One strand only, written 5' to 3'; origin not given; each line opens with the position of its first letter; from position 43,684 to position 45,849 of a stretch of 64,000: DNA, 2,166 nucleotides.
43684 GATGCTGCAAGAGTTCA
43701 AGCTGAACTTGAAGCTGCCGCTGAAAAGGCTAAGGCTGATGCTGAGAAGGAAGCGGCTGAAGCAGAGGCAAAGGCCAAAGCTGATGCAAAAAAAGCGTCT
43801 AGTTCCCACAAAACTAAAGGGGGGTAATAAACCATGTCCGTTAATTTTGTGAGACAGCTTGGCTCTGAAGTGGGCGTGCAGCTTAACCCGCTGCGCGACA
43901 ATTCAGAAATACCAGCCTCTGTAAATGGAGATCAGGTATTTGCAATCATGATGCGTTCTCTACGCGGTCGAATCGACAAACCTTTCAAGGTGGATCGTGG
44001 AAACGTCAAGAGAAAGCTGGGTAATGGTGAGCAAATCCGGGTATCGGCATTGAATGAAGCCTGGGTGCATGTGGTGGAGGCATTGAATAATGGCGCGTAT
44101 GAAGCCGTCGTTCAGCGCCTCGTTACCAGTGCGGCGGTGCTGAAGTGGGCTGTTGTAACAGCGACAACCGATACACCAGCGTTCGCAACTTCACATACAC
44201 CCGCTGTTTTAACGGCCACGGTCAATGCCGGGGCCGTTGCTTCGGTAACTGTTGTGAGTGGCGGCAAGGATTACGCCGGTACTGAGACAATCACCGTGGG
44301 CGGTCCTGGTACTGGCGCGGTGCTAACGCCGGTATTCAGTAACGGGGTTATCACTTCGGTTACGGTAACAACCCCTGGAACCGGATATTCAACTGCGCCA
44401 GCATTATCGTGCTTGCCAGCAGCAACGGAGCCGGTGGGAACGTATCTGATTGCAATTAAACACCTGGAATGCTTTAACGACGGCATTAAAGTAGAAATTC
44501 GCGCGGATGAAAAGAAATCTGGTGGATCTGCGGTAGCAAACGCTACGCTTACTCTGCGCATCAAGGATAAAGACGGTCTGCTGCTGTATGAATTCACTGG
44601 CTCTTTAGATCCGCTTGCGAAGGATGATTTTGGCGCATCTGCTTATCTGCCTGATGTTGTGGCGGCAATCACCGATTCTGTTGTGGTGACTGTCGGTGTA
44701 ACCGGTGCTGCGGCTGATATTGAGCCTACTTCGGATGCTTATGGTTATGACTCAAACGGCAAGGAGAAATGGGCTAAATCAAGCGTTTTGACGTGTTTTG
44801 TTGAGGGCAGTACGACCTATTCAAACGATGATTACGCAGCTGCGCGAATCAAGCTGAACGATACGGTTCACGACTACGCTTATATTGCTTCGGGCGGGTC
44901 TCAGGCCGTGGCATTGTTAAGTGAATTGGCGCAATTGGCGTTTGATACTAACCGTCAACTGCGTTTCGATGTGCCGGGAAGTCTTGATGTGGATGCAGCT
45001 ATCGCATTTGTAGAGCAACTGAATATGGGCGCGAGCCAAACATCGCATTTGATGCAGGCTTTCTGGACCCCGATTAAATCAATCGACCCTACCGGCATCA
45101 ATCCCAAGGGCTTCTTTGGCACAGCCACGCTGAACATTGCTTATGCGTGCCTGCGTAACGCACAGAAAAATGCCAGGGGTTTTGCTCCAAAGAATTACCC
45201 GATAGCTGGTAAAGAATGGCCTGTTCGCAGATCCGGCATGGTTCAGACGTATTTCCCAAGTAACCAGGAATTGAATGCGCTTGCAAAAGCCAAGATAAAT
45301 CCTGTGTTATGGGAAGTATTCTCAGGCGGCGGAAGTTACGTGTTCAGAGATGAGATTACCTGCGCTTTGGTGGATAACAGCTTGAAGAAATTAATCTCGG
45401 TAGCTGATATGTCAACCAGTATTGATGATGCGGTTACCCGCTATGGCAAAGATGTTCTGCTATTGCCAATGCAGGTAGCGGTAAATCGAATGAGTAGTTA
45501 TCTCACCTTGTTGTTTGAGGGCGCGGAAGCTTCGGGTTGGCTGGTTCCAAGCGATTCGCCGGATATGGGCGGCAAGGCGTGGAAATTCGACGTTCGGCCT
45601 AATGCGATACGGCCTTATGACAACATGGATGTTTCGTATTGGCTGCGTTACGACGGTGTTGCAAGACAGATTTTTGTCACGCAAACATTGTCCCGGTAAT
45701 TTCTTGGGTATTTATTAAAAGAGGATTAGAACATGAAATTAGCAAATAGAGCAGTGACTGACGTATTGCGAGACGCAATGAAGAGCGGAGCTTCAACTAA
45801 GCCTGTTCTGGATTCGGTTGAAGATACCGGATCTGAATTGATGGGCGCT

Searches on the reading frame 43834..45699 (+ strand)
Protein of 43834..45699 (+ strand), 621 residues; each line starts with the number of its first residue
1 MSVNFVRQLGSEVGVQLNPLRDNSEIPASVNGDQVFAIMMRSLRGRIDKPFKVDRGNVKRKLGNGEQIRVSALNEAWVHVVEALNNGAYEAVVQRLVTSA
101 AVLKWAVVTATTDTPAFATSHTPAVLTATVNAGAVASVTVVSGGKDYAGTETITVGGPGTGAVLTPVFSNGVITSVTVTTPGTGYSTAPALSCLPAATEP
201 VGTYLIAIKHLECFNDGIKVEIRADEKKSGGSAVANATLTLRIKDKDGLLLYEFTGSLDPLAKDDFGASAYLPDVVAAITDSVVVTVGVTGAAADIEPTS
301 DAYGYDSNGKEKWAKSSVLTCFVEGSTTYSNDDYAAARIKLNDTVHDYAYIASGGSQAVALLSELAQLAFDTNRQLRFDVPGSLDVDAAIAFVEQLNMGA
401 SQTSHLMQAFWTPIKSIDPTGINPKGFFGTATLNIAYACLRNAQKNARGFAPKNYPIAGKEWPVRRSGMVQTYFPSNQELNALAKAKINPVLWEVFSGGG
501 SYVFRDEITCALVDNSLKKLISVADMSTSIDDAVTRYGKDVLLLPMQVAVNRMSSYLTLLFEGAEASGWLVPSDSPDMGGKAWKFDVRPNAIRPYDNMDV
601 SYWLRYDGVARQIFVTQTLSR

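Call 23: search_protein_families(library=phrogs, proteins=[window:43834-45699:+], max_evalue=0.00001)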
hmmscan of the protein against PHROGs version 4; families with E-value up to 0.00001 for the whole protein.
window:43834-45699:+ (621 aa): 8 families
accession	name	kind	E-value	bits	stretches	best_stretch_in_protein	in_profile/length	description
phrog_1036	-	tail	1.7e-128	431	1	4-620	4-530/531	tail sheath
phrog_2885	-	tail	1.7e-10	38.9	1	124-187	1081-1145/4179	baseplate wedge subunit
phrog_460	-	connector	1.1e-09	38.5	1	113-193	221-291/385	head closure Hc2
phrog_438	-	tail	1.6e-08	35.2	1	126-188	189-253/478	baseplate wedge subunit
phrog_19630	-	head and packaging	7e-08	31.7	1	113-192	373-452/1266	virion structural protein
phrog_4406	-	head and packaging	7.1e-07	27.2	1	124-194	1611-1683/3231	virion structural protein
phrog_719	-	tail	1.7e-06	27.6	1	116-188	470-549/833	baseplate wedge subunit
phrog_701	-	head and packaging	2.5e-06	24.4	1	121-192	380-452/6136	virion structural protein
